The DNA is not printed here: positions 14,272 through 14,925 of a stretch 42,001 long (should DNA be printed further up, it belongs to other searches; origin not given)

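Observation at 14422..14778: A ~115-aa domain shared by both zeta toxins (C-terminal) and a stand-alone ORF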

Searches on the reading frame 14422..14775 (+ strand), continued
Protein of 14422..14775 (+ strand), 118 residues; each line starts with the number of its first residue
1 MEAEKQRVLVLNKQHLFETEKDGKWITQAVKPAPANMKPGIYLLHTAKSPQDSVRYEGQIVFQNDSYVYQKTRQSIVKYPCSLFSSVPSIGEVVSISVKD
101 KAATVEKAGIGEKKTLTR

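Call 41: find_homologous_proteins(query=A2, max_evalue=0.001)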
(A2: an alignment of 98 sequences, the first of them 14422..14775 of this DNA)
Query A2 (98 sequences) (118 aa, profile of the alignment): 526 proteins with E <= 0.001 among 972 candidates; the best 120 are listed.
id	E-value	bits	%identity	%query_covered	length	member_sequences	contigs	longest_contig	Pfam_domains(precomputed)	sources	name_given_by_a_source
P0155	6.9e-44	166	31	97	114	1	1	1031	PF18790.8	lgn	-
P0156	6.9e-44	166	31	97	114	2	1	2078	PF18790.8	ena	-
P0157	3.2e-43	164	33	97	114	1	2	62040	PF18790.8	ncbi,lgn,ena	-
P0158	6.3e-43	163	41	79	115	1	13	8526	PF18790.8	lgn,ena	-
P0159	7.3e-43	163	38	90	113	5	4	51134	PF18790.8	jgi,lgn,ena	jgi:cell filamentation protein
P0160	7.6e-43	163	42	79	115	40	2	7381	PF18790.8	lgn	-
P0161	8.8e-43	163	38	90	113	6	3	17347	PF18790.8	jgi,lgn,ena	-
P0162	9.0e-43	163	39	79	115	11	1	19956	PF18790.8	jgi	-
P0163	1.2e-42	162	38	88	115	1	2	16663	PF18790.8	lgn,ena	-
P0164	1.4e-42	162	41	86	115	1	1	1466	PF18790.8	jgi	jgi:hypothetical protein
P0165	1.5e-42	162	41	79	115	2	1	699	PF18790.8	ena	-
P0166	2.5e-42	161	34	100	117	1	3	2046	PF18790.8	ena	-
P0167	2.9e-42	161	36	90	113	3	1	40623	PF18790.8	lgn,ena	-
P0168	3.4e-42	161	41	79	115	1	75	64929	PF18790.8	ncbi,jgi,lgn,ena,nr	nr:hypothetical protein [uncultured bacterium] BCU00797.1 hypothetical protein [uncultured bacterium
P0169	3.5e-42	161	39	79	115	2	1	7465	PF18790.8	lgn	-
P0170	3.6e-42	161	42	79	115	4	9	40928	PF18790.8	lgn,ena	-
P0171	4.0e-42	161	41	79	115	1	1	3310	PF18790.8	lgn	-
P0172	4.2e-42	161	34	100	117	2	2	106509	PF18790.8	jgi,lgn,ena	jgi:hypothetical protein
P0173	4.2e-42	161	38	86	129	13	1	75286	PF18790.8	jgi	jgi:hypothetical protein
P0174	4.3e-42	160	41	79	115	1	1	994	PF18790.8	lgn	-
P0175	4.6e-42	160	42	79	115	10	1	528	PF18790.8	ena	-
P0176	4.8e-42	160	36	90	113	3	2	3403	PF18790.8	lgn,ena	-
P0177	5.0e-42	160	34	90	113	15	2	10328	PF18790.8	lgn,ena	-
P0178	5.5e-42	160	41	79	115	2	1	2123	PF18790.8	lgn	-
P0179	5.6e-42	160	38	97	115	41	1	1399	PF18790.8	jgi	-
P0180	5.7e-42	160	40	79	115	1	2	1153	PF18790.8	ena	-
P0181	5.9e-42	160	33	97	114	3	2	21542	PF18790.8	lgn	-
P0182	6.7e-42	160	41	79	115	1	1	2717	PF18790.8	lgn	-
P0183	6.8e-42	160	41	79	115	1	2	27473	PF18790.8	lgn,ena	-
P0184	7.6e-42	160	40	79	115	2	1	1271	PF18790.8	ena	-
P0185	7.9e-42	160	32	90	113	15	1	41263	PF18790.8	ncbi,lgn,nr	ncbi:MAG: conjugal transfer protein TraO [Planctomycetes bacterium]|nr:conjugal transfer protein Tra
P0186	8.1e-42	160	34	100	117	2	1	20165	PF18790.8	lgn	-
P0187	8.1e-42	160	34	100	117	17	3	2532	PF18790.8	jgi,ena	jgi:cell filamentation protein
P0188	8.2e-42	160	43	84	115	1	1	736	PF18790.8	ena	-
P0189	8.3e-42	160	35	86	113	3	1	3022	PF18790.8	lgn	-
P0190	8.8e-42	159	40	79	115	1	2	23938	PF18790.8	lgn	-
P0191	9.0e-42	159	41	79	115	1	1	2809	PF18790.8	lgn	-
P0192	9.3e-42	159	40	97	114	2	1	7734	PF18790.8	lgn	-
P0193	1.0e-41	159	34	97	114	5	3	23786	PF18790.8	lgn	-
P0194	1.1e-41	159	34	100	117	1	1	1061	PF18790.8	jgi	-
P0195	1.1e-41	159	40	79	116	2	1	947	PF18790.8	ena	-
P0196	1.2e-41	159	40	79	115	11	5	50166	PF18790.8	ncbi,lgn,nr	ncbi:conjugal transfer protein TraO [Escherichia coli]|nr:conjugal transfer protein TraO [Escherichi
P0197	1.3e-41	159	38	86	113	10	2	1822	PF18790.8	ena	-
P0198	1.4e-41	159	35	90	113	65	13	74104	PF18790.8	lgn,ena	-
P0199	1.4e-41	159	35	97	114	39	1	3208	PF18790.8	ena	-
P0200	1.7e-41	159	42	79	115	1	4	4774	PF18790.8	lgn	-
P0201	1.7e-41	159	40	79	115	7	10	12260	PF18790.8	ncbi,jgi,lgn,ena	-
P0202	1.8e-41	158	37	79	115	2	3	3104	PF18790.8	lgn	-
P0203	1.8e-41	158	36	97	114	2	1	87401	PF18790.8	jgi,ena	jgi:KfrB protein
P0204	1.9e-41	158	39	79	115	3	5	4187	PF18790.8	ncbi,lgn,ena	-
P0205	1.9e-41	158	35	97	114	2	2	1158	PF18790.8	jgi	jgi:hypothetical protein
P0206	2.1e-41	158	41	79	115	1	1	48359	PF18790.8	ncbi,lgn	ncbi:TPA: IncP plasmid survival protein KfrB [Pseudomonas aeruginosa]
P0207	2.2e-41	158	44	79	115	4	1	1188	PF18790.8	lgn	-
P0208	2.3e-41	158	41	79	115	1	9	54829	PF18790.8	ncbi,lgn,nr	ncbi:conjugal transfer protein TraO [Salmonella enterica]|nr:conjugal transfer protein TraO [Salmone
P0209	2.4e-41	158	37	90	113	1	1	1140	PF18790.8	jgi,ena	jgi:cell filamentation protein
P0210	2.5e-41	158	39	79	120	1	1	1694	PF18790.8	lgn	-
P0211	2.5e-41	158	38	88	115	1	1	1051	PF18790.8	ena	-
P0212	2.7e-41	158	41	79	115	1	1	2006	PF18790.8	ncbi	-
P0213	2.9e-41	158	34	90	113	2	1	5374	PF18790.8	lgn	-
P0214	2.9e-41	158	38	90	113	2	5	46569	PF18790.8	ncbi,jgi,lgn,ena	ncbi:MAG: KfrB domain-containing protein [Burkholderiales bacterium]|jgi:cell filamentation protein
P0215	2.9e-41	158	42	79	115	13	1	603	PF18790.8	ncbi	-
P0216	3.0e-41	158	38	79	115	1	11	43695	PF18790.8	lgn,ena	-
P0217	3.2e-41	158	38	88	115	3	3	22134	PF18790.8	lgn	-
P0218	3.4e-41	158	39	79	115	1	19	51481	PF18790.8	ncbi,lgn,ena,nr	ncbi:IncP plasmid survival protein KfrB [Escherichia coli]|nr:conjugal transfer protein TraO [Escher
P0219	3.4e-41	158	37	78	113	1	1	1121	PF18790.8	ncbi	-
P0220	3.7e-41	157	40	79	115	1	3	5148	PF18790.8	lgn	-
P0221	3.8e-41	157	42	79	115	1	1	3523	PF18790.8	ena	-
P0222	4.2e-41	157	40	79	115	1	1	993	PF18790.8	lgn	-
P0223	4.2e-41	157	33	97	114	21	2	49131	PF18790.8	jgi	-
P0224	4.5e-41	157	38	78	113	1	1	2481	PF18790.8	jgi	jgi:hypothetical protein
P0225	4.7e-41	157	40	88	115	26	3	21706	PF18790.8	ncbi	ncbi:conjugal transfer protein TraO [Xanthomonas euvesicatoria]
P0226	4.9e-41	157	36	90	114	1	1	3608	PF18790.8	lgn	-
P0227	5.1e-41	157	33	100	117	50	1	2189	PF18790.8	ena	-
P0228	5.3e-41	157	41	79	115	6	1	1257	PF18790.8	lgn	-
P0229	5.5e-41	157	32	97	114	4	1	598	PF18790.8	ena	-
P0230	5.8e-41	157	37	97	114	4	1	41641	PF18790.8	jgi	jgi:cell filamentation protein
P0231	5.9e-41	157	40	86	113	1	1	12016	PF18790.8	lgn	-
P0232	6.0e-41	157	40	79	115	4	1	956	PF18790.8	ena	-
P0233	6.1e-41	157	39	79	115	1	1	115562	PF18790.8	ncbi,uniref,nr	ncbi:IncP plasmid survival protein KfrB [Aromatoleum anaerobium]|uniref:Conjugal transfer protein Tr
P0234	6.1e-41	157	39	90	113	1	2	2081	PF18790.8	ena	-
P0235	6.3e-41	157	33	97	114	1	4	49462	PF18790.8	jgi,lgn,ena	-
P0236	6.4e-41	157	40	79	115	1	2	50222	PF18790.8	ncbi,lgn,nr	ncbi:IncP plasmid survival protein KfrB [Escherichia coli]|nr:conjugal transfer protein TraO [Salmon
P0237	6.6e-41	157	34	78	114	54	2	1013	PF18790.8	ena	-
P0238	6.8e-41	157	33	90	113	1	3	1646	PF18790.8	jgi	jgi:KfrB protein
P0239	6.8e-41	157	39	97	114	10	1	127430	PF18790.8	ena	-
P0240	6.9e-41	157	36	84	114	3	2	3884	PF18790.8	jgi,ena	jgi:hypothetical protein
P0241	7.0e-41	157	38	94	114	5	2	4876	PF18790.8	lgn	-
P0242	7.0e-41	157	37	90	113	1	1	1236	PF18790.8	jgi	jgi:cell filamentation protein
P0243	7.1e-41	157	40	79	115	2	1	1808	PF18790.8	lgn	-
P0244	7.4e-41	157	39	79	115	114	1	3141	PF18790.8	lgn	-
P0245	7.6e-41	156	39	79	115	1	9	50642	PF18790.8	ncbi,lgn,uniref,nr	ncbi:IncP plasmid survival protein KfrB [Pseudomonas aeruginosa]|uniref:IncP plasmid survival protei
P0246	7.9e-41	156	29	97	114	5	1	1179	PF18790.8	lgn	-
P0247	8.1e-41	156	38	78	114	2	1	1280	PF18790.8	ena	-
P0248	8.6e-41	156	35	78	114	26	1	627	PF18790.8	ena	-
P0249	8.6e-41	156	32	97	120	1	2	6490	PF18790.8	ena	-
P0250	9.3e-41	156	38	90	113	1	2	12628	PF18790.8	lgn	-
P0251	9.5e-41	156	41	79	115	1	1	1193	PF18790.8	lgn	-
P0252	1.0e-40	156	39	79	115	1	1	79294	PF18790.8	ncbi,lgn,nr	ncbi:TPA: conjugal transfer protein TraO [Escherichia coli]|nr:conjugal transfer protein TraO [Esche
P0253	1.1e-40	156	31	90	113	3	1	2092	PF18790.8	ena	-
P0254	1.2e-40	156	39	79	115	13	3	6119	PF18790.8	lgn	-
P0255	1.2e-40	156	39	79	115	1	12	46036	PF18790.8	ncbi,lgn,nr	ncbi:IncP plasmid survival protein KfrB [Escherichia coli]|nr:IncP plasmid survival protein KfrB [Es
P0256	1.2e-40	156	39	79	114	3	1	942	PF18790.8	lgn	-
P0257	1.2e-40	156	32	97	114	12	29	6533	PF18790.8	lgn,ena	-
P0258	1.3e-40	156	42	88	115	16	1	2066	PF18790.8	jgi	-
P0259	1.3e-40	156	39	79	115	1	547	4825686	PF18790.8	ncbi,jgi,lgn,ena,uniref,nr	ncbi:TPA: conjugal transfer protein TraO [Escherichia coli]|uniref:KfrB domain-containing protein n=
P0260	1.4e-40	156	38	79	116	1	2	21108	PF18790.8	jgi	jgi:KfrB protein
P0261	1.4e-40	156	42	79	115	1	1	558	PF18790.8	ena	-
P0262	1.5e-40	156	32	97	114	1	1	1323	PF18790.8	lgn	-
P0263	1.5e-40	156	44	79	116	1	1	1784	PF18790.8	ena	-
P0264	1.5e-40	156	34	97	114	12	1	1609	PF18790.8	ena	-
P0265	1.5e-40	156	39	79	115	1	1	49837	PF18790.8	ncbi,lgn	ncbi:conjugal transfer protein TraO [Escherichia coli]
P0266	1.5e-40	156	39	78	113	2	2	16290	PF18790.8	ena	-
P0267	1.6e-40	155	39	79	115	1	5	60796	PF18790.8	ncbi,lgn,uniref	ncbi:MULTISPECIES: IncP plasmid survival protein KfrB [Pseudomonadota]|uniref:IncP plasmid survival 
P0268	1.6e-40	155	43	84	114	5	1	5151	PF18790.8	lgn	-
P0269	1.7e-40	155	38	79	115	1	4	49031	PF18790.8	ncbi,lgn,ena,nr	ncbi:conjugal transfer protein TraO [Salmonella enterica subsp. enterica]|nr:conjugal transfer prote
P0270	1.8e-40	155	38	78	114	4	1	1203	PF18790.8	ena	-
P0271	1.8e-40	155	37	88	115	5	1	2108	PF18790.8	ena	-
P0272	1.9e-40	155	36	83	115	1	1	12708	PF18790.8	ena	-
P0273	1.9e-40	155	38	79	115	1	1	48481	PF18790.8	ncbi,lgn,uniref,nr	ncbi:conjugal transfer protein TraO [Klebsiella pneumoniae]|uniref:IncP plasmid survival protein Kfr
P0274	2.0e-40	155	39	79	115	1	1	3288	PF18790.8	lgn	-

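Call 44: find_encoding_contigs(protein=P0259, flank=4000, max_places=3)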
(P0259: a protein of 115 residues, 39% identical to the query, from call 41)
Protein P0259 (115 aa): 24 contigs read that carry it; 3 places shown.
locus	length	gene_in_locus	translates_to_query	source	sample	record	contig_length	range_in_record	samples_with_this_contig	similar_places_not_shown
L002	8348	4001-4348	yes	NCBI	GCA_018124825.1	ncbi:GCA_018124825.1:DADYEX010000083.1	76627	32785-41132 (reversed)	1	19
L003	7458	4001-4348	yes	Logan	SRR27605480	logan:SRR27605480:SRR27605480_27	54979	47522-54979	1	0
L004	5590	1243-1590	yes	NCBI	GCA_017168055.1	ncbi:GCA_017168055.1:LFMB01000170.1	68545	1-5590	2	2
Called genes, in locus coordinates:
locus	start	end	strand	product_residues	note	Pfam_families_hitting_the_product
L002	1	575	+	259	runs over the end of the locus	PF01656:CbiA, PF02374:ArsA_ATPase (faint), PF09140:MipZ (weak), PF10609:ParA (weak), PF13614:AAA_31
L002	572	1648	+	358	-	PF02195:ParB_N, PF08535:KorB, PF06613:KorB_C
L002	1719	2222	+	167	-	-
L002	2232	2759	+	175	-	-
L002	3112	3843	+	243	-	-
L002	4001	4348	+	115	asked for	PF18790:KfrB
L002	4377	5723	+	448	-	PF00156:Pribosyltran (faint)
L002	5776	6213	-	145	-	PF11657:Activator-TraM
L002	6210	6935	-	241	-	PF01656:CbiA (weak)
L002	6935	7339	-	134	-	PF17273:DUF5338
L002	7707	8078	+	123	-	PF21983:NikA-like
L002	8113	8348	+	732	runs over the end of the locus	PF03432:Relaxase, PF22863:TraI_middle, PF18821:LPD7, PF22287:TraI-like_C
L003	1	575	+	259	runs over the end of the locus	PF01656:CbiA, PF02374:ArsA_ATPase (faint), PF09140:MipZ (weak), PF10609:ParA (weak), PF13614:AAA_31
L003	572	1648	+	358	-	PF02195:ParB_N, PF08535:KorB, PF06613:KorB_C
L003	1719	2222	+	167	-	-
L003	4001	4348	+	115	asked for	PF18790:KfrB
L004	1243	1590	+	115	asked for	PF18790:KfrB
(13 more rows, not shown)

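Call 47: search_protein_families(library=pfam, proteins=[P0022, P0071, P0089, P0124, P0145, P0135], max_evalue=1)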
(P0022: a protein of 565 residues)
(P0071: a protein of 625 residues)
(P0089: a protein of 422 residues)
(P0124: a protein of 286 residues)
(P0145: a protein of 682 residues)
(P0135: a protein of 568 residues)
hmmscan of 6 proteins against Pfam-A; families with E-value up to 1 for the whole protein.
P0022 (565 aa): 1 family
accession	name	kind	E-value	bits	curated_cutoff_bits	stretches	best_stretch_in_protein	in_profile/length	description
PF18790.7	KfrB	-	1.3e-14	54.4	25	1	503-553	1-52/54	KfrB Domain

P0071 (625 aa): 3 families
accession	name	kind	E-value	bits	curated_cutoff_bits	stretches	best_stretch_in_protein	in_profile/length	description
PF18790.7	KfrB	-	9.3e-17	61.2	25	1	560-614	1-54/54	KfrB Domain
PF14891.12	Peptidase_M91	-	0.092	13.5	25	1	137-235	25-105/176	Effector protein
PF08770.17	SoxZ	-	0.11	12.6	25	0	124-171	18-66/98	Sulphur oxidation protein SoxZ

P0089 (422 aa): 3 families
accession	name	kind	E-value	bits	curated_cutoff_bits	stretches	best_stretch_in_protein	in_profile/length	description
PF18790.7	KfrB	-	1.6e-11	44.5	25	1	356-411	2-53/54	KfrB Domain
PF08439.15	Peptidase_M3_N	-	0.0036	17.9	25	1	17-58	22-63/70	Oligopeptidase F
PF16036.10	Chalcone_3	-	0.081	13.4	27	1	42-107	84-149/165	Chalcone isomerase-like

P0124 (286 aa): 1 family
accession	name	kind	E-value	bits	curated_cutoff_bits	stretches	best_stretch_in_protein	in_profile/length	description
PF18790.7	KfrB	-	5.3e-11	42.8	25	1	206-252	2-49/54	KfrB Domain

P0145 (682 aa): 3 families
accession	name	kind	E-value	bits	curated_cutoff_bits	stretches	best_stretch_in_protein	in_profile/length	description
PF18790.7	KfrB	-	3.4e-10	40.2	25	1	615-663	4-53/54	KfrB Domain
PF01523.21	PmbA_TldD_1st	-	0.022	15.4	20.9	1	560-600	9-51/65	PmbA/TldA metallopeptidase domain 1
PF25521.1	HTH_TANC1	-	0.14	12.3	27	0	168-232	44-104/154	TANC1-like, winged helix-turn-helix domain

P0135 (568 aa): 2 families
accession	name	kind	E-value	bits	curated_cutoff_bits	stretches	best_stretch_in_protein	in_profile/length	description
PF18821.6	LPD7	-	3.2e-21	75.5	27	1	339-425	3-87/92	Large polyvalent protein-associated domain 7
PF18790.7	KfrB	-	5.5e-14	52.3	25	1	504-555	2-53/54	KfrB Domain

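Call 49: search_dna_similar(query=P0008, collection=plasmids, mode=protein, max_rows=25, max_evalue=1e-8)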
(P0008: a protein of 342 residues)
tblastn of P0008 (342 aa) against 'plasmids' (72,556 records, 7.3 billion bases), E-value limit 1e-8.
Records with a match: 1661; places in all: 1762; records where one place covers at least 80% of the query: 42.
Best place of each record, by identity: 80-90% 1; <60% 1660.
By first word of the organism name: Enterococcus 537; Acinetobacter 255; Lactococcus 100; Escherichia 79; uncultured 77; Xanthomonas 56; Bacillus 49; Rhodococcus 49; Neisseria 32; Prescottella 28; and 121 more.
By predicted mobility (MOB-suite, as given by PLSDB): mobilizable 678; conjugative 603; non-mobilizable 380.
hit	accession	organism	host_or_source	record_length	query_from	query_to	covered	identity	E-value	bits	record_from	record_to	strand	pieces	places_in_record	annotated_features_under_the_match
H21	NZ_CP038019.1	Eikenella exigua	Homo sapiens,brain abscess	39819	1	342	100%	88.0%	0e+0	625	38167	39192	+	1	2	KfrB domain-containing protein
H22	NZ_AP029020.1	Acidovorax sp. DW039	Lemna minor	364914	1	211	62%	48.3%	3e-51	190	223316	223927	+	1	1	Fic family protein | antitoxin VbhA family protein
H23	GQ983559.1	uncultured bacterium pAKD4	-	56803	8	333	95%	30.3%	5e-33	136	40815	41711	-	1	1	hypothetical protein | kfrB: KfrB stable inheritance protein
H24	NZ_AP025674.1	Acidovorax sp. SUPP3334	Hydrocotyle maritima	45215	8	333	87%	32.9%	5e-27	147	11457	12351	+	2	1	Fic/DOC family protein | KfrB domain-containing protein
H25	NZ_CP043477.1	Xanthomonas hyacinthi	Hyacinthus orientalis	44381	8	333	80%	35.0%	5e-16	156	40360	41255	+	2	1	Fic/DOC family protein | KfrB domain-containing protein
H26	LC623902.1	uncultured bacterium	-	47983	8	333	80%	35.0%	1e-15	154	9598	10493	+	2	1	hypothetical protein | kfrB: KfrB stable inheritance protein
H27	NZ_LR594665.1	Variovorax sp. RA8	Riverbed sediment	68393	8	333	80%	35.0%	1e-15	154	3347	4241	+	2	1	Fic/DOC family protein | KfrB domain-containing protein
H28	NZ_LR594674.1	Variovorax sp. PBL-E5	linuron-contaminated soil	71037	8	333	80%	35.0%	1e-15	154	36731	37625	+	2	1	Fic/DOC family protein | KfrB domain-containing protein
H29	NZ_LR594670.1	Variovorax sp. SRS16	linuron-contaminated soil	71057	8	333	80%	35.0%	1e-15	154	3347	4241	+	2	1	Fic/DOC family protein | KfrB domain-containing protein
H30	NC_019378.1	Burkholderia cepacia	-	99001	8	333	80%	35.0%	1e-15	154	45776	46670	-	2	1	Fic/DOC family protein | KfrB domain-containing protein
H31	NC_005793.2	Achromobacter denitrificans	-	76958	8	333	80%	35.0%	1e-15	154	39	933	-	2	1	Fic/DOC family protein | KfrB domain-containing protein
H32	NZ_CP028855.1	Klebsiella pneumoniae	Homo sapiens,sputum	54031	11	340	96%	28.9%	3e-28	122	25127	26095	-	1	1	KfrB domain-containing protein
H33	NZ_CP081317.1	Citrobacter farmeri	Homo sapiens,anal swab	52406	11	340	96%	28.6%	2e-27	120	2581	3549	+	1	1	KfrB domain-containing protein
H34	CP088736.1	Escherichia coli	Homo sapiens,blood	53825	11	340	96%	28.6%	2e-27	120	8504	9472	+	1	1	conjugal transfer protein TraO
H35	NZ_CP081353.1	Klebsiella michiganensis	Homo sapiens,anal swab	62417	11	340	96%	28.6%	2e-27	120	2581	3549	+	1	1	KfrB domain-containing protein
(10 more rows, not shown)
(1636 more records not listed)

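Call 51: get_annotated_region(hit=H32, flank=6000)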
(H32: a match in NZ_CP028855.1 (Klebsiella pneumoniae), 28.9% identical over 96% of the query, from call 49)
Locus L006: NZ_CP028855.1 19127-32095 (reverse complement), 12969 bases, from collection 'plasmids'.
description: Klebsiella pneumoniae strain 3214 plasmid p5_3214, complete sequence
organism: Klebsiella pneumoniae (NCBI taxid 573)
taxonomy: Bacteria; Pseudomonadota; Gammaproteobacteria; Enterobacterales; Enterobacteriaceae; Klebsiella; Klebsiella pneumoniae
host: -; source: Homo sapiens,sputum; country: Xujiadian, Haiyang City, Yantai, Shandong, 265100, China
typing (MOB-suite, as given by PLSDB): conjugative; relaxase MOBP; mating-pair formation MPF_T
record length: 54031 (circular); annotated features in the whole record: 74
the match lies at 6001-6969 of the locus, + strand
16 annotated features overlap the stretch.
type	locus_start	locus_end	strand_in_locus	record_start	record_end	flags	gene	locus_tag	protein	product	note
CDS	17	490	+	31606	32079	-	-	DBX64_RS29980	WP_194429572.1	hypothetical protein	-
CDS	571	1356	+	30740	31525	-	-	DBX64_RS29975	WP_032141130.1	toxic anion resistance protein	-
CDS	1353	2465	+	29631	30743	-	-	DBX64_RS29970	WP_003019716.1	toxic anion resistance protein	-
CDS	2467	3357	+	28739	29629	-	-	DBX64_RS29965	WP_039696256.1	hypothetical protein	-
CDS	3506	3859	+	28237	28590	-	-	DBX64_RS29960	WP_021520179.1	TrfB-related DNA-binding protein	-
CDS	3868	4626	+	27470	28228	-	-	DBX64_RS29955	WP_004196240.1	ParA family protein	-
CDS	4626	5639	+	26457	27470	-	-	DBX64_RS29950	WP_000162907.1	ParB/RepB/Spo0J family partition protein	GO:0007059 - chromosome segregation [Evidence IEA]; GO:0000910 - cytokinesis [Evidence IEA]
CDS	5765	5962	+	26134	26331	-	-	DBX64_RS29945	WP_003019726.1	antitoxin VbhA family protein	-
CDS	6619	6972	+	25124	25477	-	-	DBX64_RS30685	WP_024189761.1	KfrB domain-containing protein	-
CDS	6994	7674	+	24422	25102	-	-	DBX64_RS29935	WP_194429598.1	IncP plasmid survival protein KfrC family protein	-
CDS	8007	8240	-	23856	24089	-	-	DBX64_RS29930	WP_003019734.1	hypothetical protein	-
CDS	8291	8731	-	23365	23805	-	-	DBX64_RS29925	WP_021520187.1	hypothetical protein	-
CDS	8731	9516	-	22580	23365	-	-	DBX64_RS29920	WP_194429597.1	conjugal transfer protein TraL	-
CDS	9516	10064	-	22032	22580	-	-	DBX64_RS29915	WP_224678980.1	TraK family protein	-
CDS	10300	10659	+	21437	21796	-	traJ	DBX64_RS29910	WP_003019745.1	conjugal transfer transcriptional regulator TraJ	-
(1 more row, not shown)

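Call 53: predict_structure(alignment_id=A3)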
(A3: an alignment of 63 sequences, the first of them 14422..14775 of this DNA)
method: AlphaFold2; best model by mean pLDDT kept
length: 118 residues; sequences in the alignment: 63
mean_pLDDT: 88.4   pTM: 0.79
mean pLDDT of the five models: 88.4, 88.1, 87.8, 87.4, 85.8
residues with pLDDT >= 90: 89; 70-90: 15; 50-70: 8; < 50: 6
segments of 3 or more residues with pLDDT < 50: 110-113
pLDDT, mean of each block of 10 residues (from residue 1): 82 94 91 90 95 94 95 95 93 93 81 49
secondary structure, 60 per line:
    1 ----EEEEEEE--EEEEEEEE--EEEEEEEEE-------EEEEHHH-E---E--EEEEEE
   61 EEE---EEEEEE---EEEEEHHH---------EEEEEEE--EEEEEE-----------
elements in order: E5-11 E14-21 E24-32 E40-43 E55-63 E67-72 E76-80 E93-99 E102-107
